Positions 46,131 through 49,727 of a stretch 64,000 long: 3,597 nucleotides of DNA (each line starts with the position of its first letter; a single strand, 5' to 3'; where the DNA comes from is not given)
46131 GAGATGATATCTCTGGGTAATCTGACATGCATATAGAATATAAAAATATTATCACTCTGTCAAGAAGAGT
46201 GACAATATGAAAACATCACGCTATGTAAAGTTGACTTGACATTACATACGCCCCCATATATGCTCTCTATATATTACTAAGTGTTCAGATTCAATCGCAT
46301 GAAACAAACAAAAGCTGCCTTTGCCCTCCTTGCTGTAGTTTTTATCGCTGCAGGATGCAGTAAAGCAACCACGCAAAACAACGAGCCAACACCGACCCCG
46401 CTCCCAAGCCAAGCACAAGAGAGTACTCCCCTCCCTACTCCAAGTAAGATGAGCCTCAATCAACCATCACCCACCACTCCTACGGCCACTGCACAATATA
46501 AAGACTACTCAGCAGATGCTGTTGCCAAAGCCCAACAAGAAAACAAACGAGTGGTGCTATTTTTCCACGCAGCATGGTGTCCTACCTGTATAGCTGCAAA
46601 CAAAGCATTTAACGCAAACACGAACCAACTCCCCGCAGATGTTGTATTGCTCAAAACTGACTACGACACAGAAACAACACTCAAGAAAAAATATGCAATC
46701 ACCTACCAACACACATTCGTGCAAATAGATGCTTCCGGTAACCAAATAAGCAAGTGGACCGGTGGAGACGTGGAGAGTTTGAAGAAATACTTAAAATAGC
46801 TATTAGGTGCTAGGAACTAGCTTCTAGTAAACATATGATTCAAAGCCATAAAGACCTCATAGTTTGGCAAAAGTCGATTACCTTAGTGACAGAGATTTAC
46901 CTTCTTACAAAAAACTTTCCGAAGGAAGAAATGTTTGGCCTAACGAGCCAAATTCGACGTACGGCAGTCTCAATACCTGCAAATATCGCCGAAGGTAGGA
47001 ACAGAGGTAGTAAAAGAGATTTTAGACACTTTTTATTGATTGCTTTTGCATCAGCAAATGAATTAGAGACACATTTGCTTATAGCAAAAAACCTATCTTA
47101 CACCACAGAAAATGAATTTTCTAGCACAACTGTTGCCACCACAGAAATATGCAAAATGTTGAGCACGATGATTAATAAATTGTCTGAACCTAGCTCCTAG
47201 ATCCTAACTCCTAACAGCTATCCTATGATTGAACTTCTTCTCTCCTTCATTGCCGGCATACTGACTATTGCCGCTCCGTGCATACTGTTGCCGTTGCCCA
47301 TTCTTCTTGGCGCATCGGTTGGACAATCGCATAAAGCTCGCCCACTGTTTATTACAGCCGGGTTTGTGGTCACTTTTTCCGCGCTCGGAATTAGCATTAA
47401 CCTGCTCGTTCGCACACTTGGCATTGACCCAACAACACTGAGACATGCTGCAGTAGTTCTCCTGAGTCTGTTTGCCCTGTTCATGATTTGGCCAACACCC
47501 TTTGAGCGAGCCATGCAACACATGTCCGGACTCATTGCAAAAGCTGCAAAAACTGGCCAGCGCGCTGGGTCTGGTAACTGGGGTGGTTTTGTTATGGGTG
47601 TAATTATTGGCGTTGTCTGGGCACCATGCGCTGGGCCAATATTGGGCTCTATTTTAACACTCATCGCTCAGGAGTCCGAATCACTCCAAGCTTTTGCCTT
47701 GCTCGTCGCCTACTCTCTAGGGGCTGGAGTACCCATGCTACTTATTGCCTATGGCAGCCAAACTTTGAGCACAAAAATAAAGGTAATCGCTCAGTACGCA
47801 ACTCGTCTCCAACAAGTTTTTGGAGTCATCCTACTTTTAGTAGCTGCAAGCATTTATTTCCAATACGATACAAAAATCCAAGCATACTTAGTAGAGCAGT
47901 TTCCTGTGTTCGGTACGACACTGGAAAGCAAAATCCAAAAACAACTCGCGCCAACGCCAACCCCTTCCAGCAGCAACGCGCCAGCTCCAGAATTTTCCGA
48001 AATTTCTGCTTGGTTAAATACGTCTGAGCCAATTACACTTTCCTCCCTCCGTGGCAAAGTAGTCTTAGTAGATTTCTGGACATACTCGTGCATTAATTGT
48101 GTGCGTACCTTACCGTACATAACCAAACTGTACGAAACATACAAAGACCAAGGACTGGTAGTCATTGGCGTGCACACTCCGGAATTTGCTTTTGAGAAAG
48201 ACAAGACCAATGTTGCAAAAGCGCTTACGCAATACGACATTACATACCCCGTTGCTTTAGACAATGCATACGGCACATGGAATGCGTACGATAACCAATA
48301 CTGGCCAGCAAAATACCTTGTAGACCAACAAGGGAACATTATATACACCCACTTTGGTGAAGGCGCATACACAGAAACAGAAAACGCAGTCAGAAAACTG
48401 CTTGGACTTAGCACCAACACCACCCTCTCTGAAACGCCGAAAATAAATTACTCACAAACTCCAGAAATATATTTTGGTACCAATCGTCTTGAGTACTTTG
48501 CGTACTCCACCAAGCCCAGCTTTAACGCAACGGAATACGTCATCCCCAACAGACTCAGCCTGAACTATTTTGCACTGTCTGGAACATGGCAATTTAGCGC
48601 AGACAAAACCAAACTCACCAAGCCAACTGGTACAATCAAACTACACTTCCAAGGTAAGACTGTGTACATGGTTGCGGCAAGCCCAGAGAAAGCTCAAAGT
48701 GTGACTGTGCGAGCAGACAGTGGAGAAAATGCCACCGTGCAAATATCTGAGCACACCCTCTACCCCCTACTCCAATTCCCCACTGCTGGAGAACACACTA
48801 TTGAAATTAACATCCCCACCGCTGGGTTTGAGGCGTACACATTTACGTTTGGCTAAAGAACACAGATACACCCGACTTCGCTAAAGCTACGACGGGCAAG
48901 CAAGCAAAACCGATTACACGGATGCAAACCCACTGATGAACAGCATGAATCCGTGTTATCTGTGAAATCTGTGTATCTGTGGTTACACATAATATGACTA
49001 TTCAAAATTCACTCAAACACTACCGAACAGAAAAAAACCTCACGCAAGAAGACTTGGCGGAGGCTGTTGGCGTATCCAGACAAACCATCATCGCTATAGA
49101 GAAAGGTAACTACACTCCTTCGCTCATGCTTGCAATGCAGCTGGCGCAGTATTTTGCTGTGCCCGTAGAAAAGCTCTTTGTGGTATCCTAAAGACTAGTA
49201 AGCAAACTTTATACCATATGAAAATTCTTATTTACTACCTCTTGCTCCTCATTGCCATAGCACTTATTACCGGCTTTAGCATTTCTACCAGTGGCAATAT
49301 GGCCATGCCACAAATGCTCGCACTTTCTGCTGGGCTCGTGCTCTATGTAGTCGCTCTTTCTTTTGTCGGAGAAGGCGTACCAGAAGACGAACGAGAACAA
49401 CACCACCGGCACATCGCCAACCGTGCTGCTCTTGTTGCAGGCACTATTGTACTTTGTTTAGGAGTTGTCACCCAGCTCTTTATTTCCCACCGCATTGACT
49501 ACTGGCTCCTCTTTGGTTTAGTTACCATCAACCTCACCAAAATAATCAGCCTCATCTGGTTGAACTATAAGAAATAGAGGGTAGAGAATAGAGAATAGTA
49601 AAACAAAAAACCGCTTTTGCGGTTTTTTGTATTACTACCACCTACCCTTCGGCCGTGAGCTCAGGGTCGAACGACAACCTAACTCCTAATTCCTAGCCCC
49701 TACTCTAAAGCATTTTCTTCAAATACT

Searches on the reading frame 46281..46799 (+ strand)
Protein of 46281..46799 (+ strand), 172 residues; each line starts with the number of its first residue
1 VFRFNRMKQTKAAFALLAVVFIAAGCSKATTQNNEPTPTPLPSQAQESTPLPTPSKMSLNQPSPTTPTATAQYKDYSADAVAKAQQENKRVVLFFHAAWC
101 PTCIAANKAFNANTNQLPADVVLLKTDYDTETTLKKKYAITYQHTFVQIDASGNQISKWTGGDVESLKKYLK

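Call 62: search_protein_families(library=pfam, proteins=[window:46281-46799:+], max_evalue=0.001)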
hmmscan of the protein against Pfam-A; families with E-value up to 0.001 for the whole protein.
window:46281-46799:+ (172 aa): 6 families
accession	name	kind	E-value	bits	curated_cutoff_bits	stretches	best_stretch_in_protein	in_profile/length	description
PF13899.12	Thioredoxin_7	-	8.4e-10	39.1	27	1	76-131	5-63/83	Thioredoxin-like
PF00085.26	Thioredoxin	-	1.4e-09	38.4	23.5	1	84-171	14-101/103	Thioredoxin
PF00578.27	AhpC-TSA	-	4.9e-07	30.2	26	1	74-137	11-76/124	AhpC/TSA family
PF08534.16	Redoxin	-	5.5e-06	26.7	26.6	1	82-133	22-76/148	Redoxin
PF06110.17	TXD17-like_Trx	-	0.00065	19.8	23.1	1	79-132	10-70/119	Thioredoxin domain-containing protein 17-like, thioredoxin domain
PF13098.12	Thioredoxin_2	-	0.00086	20.1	27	0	84-113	1-30/104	Thioredoxin-like domain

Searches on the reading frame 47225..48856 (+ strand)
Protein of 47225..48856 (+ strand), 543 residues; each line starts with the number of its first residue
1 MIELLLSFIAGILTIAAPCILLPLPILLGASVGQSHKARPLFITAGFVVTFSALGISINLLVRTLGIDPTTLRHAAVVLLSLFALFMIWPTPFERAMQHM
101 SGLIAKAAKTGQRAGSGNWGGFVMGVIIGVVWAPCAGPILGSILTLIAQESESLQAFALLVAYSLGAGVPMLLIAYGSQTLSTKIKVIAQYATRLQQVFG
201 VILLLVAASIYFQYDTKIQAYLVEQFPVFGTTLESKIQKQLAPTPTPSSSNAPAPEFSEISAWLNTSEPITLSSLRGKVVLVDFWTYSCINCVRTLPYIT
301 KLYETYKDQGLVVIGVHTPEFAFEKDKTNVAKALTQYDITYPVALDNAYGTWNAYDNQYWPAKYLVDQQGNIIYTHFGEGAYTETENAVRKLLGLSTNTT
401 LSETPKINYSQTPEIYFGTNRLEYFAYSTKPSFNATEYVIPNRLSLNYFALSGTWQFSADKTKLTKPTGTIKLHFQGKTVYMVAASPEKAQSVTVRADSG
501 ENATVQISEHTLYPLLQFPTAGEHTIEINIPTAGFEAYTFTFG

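Call 62: search_protein_families(library=pfam, proteins=[window:47225-48856:+], max_evalue=0.001)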
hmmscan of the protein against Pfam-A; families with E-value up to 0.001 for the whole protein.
window:47225-48856:+ (543 aa): 8 families
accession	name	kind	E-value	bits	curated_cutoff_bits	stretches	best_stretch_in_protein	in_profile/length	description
PF17991.7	Thioredoxin_10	-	1.1e-28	101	27.1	1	412-543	1-142/142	Thioredoxin like C-terminal domain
PF02683.22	DsbD_TM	-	4.3e-17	62.6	27.1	1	4-209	5-213/219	Cytochrome C biogenesis protein transmembrane domain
PF08534.16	Redoxin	-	5e-16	59.3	26.6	1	251-386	3-141/148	Redoxin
PF00578.27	AhpC-TSA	-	5.4e-15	55.9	26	1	253-374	4-123/124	AhpC/TSA family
PF13905.12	Thioredoxin_8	-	1.7e-10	41.6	27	1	277-372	1-94/94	Thioredoxin-like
PF13386.12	DsbD_2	-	2.6e-10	41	24.9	1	8-205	3-195/199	Cytochrome C biogenesis protein transmembrane region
PF00255.25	GSHPx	-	0.0004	20.4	27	1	262-325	6-68/108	Glutathione peroxidase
PF17996.7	CE2_N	-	0.00066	20.2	27.9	0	456-528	6-80/108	Carbohydrate esterase 2 N-terminal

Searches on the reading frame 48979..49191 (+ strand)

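Call 62: search_protein_families(library=pfam, proteins=[window:48979-49191:+], max_evalue=0.001)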
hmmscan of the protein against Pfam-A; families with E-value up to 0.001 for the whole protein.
window:48979-49191:+ (70 aa): 8 families
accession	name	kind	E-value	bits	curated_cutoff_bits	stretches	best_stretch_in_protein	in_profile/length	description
PF01381.28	HTH_3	-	3e-16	59.6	23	1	12-66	1-55/55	Helix-turn-helix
PF12844.13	HTH_19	-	9e-13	48.4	30.2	1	12-67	4-59/64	Helix-turn-helix domain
PF13560.12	HTH_31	-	4e-10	40.3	27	1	12-64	6-59/64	Helix-turn-helix domain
PF13413.12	HTH_25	-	1.9e-05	24.9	24.6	1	12-45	2-35/62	Helix-turn-helix domain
PF13443.12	HTH_26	-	2.1e-05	25.1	22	1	12-68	2-59/63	Cro/C1-type HTH DNA-binding domain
PF13545.12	HTH_Crp_2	-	0.00027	21.3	27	1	16-38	18-40/70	Crp-like helix-turn-helix domain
PF08279.18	HTH_11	-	0.00027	21.2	25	1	16-38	11-33/55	HTH domain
PF00392.27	GntR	-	0.00072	19.6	27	0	13-37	16-41/64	Bacterial regulatory proteins, gntR family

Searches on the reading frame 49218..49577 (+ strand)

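Call 62: search_protein_families(library=pfam, proteins=[window:49218-49577:+], max_evalue=0.001)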
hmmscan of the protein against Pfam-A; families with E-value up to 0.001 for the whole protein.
window:49218-49577:+ (119 aa): 1 family
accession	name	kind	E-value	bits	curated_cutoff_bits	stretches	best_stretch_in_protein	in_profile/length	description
PF09946.14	DUF2178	-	7.1e-05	23.3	22.8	1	9-89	2-76/104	Predicted membrane protein (DUF2178)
